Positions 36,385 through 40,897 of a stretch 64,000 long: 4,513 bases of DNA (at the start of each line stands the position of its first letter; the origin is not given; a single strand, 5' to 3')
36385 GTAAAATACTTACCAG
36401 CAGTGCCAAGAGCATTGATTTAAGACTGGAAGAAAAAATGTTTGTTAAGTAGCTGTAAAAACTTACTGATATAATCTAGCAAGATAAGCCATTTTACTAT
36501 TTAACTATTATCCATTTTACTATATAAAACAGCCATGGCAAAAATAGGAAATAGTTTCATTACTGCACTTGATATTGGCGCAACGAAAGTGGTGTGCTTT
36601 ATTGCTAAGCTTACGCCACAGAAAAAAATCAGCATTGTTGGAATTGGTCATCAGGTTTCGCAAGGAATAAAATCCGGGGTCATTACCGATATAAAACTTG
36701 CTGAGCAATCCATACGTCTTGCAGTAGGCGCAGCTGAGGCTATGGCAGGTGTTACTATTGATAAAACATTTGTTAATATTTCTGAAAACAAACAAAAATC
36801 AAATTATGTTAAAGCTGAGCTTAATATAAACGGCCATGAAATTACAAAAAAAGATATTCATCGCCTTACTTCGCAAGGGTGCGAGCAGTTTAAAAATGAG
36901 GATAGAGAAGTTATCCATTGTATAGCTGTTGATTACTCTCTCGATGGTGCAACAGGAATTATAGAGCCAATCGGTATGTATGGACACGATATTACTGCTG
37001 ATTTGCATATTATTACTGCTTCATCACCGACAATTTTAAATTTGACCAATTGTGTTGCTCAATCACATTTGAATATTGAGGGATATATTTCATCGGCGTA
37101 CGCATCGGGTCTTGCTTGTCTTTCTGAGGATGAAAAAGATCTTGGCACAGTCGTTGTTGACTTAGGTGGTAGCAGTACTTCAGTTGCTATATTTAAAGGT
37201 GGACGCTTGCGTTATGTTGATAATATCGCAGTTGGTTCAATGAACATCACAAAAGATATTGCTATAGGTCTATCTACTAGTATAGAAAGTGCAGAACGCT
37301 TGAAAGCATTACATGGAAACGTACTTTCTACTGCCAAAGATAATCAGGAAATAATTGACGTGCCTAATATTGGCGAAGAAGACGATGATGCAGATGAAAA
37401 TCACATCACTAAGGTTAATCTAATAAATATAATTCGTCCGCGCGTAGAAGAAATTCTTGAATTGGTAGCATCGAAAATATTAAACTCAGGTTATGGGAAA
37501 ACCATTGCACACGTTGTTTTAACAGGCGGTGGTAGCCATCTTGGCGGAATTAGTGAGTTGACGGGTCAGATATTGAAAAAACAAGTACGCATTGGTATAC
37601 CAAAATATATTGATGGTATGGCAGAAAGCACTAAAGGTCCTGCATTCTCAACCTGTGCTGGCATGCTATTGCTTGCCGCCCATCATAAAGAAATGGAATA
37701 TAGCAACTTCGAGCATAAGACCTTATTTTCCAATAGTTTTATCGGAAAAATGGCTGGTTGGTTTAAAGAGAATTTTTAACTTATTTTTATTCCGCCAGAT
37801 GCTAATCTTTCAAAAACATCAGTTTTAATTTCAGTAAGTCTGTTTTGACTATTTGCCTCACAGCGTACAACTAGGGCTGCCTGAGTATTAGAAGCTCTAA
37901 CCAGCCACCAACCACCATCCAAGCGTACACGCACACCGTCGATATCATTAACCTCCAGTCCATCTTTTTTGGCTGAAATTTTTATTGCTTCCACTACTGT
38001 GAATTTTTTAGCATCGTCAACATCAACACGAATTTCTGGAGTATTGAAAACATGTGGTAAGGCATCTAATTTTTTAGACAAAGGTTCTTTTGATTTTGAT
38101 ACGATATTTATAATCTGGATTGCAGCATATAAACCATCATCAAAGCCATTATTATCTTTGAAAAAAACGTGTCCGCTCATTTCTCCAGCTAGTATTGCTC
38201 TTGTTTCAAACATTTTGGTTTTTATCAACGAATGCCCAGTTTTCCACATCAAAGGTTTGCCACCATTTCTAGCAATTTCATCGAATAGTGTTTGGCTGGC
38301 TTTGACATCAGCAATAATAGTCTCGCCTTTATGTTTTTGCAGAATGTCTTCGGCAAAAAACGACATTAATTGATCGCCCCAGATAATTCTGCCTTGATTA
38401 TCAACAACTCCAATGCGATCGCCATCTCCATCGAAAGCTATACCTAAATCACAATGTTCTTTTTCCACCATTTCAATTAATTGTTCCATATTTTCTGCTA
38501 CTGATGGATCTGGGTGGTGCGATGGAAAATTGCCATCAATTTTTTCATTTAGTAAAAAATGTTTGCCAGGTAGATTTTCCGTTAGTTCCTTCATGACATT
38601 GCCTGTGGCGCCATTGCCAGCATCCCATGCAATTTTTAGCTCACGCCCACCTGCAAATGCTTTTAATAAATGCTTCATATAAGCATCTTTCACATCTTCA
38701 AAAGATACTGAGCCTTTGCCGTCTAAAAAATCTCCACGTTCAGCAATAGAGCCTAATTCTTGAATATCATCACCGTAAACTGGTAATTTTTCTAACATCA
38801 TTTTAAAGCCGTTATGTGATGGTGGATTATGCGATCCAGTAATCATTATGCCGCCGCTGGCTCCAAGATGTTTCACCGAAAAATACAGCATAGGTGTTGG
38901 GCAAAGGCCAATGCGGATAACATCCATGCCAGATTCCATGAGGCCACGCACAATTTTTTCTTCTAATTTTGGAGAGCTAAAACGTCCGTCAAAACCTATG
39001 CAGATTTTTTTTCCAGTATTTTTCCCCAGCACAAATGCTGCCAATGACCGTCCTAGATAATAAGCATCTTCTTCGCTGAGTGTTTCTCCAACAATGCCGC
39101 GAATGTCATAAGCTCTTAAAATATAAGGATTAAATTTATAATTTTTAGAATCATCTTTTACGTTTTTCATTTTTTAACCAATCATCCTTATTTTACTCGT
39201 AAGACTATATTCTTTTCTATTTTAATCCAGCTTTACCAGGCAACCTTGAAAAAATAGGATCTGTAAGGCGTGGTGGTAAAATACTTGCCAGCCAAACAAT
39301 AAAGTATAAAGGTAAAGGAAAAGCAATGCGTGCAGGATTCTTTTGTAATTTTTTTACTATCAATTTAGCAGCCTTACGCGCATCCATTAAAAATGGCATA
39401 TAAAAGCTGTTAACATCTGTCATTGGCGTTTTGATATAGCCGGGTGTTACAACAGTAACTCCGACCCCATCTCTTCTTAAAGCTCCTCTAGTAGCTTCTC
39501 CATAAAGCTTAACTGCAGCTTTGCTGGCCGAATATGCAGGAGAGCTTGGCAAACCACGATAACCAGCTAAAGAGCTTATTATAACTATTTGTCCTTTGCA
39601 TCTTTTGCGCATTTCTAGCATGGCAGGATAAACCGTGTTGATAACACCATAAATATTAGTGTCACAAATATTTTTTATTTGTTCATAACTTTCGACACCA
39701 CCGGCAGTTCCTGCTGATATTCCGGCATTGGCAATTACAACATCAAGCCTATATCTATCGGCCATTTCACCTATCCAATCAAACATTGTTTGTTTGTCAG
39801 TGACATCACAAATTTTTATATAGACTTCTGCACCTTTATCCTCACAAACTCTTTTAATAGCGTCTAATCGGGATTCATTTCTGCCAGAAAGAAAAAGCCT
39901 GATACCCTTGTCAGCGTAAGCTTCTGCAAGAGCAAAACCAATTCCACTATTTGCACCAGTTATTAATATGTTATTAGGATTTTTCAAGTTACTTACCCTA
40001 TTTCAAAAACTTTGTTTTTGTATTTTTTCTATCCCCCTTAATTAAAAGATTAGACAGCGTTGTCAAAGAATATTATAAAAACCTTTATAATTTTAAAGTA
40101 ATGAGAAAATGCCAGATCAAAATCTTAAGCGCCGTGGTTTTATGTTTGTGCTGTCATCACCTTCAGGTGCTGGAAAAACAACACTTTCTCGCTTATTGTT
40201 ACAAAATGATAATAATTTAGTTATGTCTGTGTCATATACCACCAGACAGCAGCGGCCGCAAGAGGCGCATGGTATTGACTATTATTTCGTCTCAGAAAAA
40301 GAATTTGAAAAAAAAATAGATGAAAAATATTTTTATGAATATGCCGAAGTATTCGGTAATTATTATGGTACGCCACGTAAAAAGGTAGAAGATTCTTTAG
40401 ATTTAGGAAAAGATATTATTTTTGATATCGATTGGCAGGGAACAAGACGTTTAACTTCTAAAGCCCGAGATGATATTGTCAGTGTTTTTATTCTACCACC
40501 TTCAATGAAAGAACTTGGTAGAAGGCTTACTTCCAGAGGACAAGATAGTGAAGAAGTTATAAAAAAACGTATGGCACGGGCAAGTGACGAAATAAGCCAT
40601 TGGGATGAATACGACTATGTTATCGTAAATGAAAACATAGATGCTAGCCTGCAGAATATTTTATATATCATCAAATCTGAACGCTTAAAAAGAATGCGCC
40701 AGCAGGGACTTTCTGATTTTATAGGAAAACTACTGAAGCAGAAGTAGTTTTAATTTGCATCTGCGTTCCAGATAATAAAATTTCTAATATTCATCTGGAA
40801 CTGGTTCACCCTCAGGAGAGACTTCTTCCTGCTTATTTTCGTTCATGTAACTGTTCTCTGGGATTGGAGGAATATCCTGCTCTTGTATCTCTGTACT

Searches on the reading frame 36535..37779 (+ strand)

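Call 15: search_protein_families(library=pfam, proteins=[window:36535-37779:+], max_evalue=0.001)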
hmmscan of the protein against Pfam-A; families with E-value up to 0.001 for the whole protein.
window:36535-37779:+ (414 aa): 4 families
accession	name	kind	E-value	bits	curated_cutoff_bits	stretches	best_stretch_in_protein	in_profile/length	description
PF14450.12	FtsA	-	1.1e-37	129.7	31.8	2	206-376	1-127/127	Cell division protein FtsA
PF02491.25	SHS2_FTSA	-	5.6e-19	68.7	25.4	1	88-161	5-79/79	SHS2 domain inserted in FTSA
PF11104.14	PilM_2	-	2.4e-06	27.2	27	0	181-258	157-235/340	Type IV pilus assembly protein PilM;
PF06723.19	MreB_Mbl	-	7.8e-06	25.4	27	1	200-353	142-303/327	MreB/Mbl protein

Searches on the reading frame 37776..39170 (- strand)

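Call 15: search_protein_families(library=pfam, proteins=[window:37776-39170:-], max_evalue=0.001)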
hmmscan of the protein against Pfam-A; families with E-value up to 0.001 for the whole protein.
window:37776-39170:- (464 aa): 4 families
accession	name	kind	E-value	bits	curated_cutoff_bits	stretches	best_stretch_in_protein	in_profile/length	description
PF02878.22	PGM_PMM_I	-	7.9e-37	126.5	22.5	1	19-148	5-136/138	Phosphoglucomutase/phosphomannomutase, alpha/beta/alpha domain I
PF02880.22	PGM_PMM_III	-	2.5e-26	92.5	20.7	1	264-373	1-113/115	Phosphoglucomutase/phosphomannomutase, alpha/beta/alpha domain III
PF02879.22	PGM_PMM_II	-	2.3e-25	89.5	29.3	1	162-260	1-103/103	Phosphoglucomutase/phosphomannomutase, alpha/beta/alpha domain II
PF00408.26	PGM_PMM_IV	-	3.6e-14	53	23.1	1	379-454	1-67/68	Phosphoglucomutase/phosphomannomutase, C-terminal domain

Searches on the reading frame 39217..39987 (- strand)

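Call 15: search_protein_families(library=pfam, proteins=[window:39217-39987:-], max_evalue=0.001)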
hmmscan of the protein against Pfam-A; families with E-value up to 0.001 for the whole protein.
window:39217-39987:- (256 aa): 6 families
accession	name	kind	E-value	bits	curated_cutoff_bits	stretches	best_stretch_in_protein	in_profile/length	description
PF00106.31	adh_short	-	3.8e-43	147.7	26.6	1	6-191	2-188/195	short chain dehydrogenase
PF13561.12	adh_short_C2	-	1.2e-29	104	27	1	11-194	1-185/236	Enoyl-(Acyl carrier protein) reductase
PF08659.16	KR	-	4.3e-10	40.2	22.6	1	7-159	3-156/180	KR domain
PF01370.27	Epimerase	-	0.00019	21.3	20.9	1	7-141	1-117/240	NAD dependent epimerase/dehydratase family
PF02719.21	Polysacc_synt_2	-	0.00024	20.8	20.2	1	7-122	1-115/293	Polysaccharide biosynthesis protein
PF23441.1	SDR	-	0.00048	20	27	0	6-90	9-100/258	SDR-like rossmann domain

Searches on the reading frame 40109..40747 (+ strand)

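Call 15: search_protein_families(library=pfam, proteins=[window:40109-40747:+], max_evalue=0.001)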
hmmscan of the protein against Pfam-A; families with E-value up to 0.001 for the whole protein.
window:40109-40747:+ (212 aa): 1 family
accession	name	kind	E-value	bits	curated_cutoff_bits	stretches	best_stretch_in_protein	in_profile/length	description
PF00625.27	Guanylate_kin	-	7.4e-50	169.6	25.2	1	13-190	5-181/182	Guanylate kinase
